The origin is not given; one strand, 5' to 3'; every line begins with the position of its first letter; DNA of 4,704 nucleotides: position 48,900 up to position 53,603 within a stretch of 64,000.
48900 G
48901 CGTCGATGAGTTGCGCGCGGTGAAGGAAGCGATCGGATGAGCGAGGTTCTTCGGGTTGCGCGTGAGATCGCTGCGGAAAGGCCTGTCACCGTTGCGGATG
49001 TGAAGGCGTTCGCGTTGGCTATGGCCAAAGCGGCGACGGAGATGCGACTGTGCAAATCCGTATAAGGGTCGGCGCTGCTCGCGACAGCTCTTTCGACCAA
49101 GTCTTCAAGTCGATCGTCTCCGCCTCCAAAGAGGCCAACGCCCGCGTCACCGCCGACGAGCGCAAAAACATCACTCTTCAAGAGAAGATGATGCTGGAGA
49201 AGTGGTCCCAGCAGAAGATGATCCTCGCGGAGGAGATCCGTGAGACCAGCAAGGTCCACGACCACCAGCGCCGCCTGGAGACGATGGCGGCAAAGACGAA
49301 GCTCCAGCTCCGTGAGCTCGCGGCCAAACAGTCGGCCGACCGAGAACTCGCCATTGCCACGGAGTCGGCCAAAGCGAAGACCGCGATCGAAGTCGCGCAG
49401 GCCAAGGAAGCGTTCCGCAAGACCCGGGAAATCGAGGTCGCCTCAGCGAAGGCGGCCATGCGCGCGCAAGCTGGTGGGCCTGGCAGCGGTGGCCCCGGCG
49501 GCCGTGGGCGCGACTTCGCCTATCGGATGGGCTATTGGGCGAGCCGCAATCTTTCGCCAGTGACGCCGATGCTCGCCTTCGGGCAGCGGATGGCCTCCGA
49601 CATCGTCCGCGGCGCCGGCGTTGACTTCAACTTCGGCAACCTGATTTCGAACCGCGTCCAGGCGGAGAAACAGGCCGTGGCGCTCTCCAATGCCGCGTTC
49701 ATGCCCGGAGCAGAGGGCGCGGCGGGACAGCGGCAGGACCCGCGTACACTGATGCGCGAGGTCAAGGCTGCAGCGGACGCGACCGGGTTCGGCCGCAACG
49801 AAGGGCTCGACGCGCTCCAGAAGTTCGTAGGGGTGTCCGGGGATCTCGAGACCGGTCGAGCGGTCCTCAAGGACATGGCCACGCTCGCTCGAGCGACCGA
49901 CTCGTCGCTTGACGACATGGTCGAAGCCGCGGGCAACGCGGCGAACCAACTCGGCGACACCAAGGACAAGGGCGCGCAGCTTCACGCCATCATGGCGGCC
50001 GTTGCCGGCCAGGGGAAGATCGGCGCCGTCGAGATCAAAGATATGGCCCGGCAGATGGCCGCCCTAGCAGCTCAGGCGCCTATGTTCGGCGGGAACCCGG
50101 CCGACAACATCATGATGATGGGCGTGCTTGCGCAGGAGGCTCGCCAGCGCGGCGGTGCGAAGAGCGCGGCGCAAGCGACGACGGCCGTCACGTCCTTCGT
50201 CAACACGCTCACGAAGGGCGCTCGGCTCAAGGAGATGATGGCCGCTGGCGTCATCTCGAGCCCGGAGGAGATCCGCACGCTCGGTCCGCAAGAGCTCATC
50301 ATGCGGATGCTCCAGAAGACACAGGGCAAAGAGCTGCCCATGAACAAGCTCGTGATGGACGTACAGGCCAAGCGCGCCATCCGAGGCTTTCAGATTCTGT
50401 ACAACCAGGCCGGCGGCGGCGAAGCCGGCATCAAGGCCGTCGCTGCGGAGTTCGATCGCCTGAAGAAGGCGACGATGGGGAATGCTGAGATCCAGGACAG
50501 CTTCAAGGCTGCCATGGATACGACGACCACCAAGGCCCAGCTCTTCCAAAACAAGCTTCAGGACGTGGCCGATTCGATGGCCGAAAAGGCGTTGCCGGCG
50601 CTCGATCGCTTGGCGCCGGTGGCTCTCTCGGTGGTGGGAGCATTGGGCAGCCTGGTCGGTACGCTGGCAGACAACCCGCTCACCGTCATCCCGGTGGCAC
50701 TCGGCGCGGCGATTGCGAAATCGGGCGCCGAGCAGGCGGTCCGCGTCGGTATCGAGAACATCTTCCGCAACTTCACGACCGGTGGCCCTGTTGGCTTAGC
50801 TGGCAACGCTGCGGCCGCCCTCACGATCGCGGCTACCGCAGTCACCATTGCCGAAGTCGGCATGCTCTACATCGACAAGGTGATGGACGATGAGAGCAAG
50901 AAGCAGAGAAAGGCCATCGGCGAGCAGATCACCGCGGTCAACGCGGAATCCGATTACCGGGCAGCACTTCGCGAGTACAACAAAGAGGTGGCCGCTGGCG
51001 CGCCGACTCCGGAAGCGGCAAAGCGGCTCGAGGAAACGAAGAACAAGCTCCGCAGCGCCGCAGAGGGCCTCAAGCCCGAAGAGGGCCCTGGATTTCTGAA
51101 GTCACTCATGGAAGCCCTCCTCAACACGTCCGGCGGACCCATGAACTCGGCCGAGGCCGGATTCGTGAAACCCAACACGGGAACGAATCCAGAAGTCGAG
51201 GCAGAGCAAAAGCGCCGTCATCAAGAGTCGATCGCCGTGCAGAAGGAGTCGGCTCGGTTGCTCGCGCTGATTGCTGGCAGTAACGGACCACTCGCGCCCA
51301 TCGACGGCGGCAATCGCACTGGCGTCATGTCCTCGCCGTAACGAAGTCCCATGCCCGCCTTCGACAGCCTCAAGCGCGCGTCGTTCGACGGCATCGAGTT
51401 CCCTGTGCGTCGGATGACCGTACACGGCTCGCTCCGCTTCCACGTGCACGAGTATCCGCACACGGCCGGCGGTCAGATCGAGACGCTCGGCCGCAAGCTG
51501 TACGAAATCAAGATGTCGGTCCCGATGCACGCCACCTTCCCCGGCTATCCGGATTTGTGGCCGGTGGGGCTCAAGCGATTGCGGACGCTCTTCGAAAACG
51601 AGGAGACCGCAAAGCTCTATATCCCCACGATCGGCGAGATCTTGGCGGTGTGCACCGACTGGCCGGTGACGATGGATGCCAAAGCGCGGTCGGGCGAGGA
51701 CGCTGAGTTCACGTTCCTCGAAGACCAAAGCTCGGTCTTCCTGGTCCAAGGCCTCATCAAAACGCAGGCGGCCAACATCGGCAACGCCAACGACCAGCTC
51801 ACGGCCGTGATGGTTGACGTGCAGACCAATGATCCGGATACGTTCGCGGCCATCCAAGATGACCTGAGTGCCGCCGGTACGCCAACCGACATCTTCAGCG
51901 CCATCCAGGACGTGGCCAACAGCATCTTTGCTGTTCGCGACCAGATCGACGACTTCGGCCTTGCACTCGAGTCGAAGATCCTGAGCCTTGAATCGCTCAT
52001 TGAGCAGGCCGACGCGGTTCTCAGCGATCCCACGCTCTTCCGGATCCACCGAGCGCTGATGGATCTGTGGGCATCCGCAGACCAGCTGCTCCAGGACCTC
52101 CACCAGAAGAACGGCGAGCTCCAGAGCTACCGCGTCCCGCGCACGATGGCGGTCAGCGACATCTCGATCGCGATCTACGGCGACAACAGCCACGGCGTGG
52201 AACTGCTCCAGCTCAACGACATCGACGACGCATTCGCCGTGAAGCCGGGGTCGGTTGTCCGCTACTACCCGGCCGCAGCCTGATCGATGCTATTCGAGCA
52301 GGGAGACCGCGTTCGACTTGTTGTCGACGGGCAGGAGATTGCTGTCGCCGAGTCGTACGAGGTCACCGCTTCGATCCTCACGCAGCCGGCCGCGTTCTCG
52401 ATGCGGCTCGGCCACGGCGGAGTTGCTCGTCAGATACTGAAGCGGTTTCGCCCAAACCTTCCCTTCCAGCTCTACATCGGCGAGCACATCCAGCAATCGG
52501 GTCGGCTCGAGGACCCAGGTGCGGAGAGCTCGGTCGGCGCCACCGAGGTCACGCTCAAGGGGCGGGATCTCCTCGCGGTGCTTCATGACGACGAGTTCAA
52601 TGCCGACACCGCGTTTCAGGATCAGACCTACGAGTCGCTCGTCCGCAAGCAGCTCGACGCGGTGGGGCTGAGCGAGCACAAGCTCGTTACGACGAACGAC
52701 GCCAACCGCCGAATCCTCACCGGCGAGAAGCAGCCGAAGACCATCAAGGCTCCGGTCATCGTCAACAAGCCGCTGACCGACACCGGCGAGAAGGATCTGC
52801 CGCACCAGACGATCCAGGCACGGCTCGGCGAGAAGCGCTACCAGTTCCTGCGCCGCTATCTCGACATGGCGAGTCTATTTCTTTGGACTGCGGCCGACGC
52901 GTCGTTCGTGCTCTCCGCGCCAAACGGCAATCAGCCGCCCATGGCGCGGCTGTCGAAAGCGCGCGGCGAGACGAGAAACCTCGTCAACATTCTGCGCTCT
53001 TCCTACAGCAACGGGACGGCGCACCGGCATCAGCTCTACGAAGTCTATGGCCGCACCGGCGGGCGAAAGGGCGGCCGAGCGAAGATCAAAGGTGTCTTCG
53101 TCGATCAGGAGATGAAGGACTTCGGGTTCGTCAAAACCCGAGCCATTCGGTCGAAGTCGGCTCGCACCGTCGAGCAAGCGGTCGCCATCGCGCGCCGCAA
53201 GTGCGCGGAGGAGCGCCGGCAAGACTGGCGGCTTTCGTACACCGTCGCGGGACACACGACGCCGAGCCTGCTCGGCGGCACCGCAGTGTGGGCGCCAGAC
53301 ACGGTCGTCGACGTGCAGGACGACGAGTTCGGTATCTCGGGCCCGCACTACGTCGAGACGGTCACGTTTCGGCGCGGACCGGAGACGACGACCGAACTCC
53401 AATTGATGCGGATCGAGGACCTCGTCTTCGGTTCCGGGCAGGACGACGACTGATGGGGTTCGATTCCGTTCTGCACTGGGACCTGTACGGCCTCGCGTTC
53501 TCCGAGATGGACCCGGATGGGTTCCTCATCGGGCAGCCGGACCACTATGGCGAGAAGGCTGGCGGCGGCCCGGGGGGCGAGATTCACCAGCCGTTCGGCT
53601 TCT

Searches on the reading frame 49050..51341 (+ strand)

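Call 22: search_protein_families(library=pfam, proteins=[window:49050-51341:+], max_evalue=0.05)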
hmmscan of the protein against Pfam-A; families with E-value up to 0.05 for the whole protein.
window:49050-51341:+ (763 aa): 1 family
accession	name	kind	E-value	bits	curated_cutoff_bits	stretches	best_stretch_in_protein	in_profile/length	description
PF10145.14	PhageMin_Tail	-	3.4e-07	30.8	33.2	1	252-439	18-181/201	Phage-related minor tail protein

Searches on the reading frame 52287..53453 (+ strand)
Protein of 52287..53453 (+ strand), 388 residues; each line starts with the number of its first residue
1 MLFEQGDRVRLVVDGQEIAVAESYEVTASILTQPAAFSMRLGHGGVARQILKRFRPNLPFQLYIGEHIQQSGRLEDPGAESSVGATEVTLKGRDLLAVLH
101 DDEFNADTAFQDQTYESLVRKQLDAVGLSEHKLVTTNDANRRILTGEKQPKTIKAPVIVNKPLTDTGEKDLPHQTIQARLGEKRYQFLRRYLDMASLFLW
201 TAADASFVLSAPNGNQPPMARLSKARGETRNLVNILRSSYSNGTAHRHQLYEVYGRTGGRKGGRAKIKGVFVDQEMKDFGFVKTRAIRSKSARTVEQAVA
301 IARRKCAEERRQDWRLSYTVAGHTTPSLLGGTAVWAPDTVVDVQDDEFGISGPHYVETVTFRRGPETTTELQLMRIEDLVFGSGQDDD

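Call 22: search_protein_families(library=pfam, proteins=[window:52287-53453:+], max_evalue=0.05)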
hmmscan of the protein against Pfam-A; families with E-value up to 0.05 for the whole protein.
window:52287-53453:+ (388 aa): 2 families
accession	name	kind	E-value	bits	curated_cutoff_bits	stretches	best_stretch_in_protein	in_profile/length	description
PF22174.2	NMB1110-like_C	-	0.00036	20.8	27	1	313-374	6-63/69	Tail protein, C-terminal domain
PF21683.3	GpP-like_1st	-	0.00069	19.9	27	1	9-94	2-85/85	Mu phage baseplate assembly protein GpP-like, N-terminal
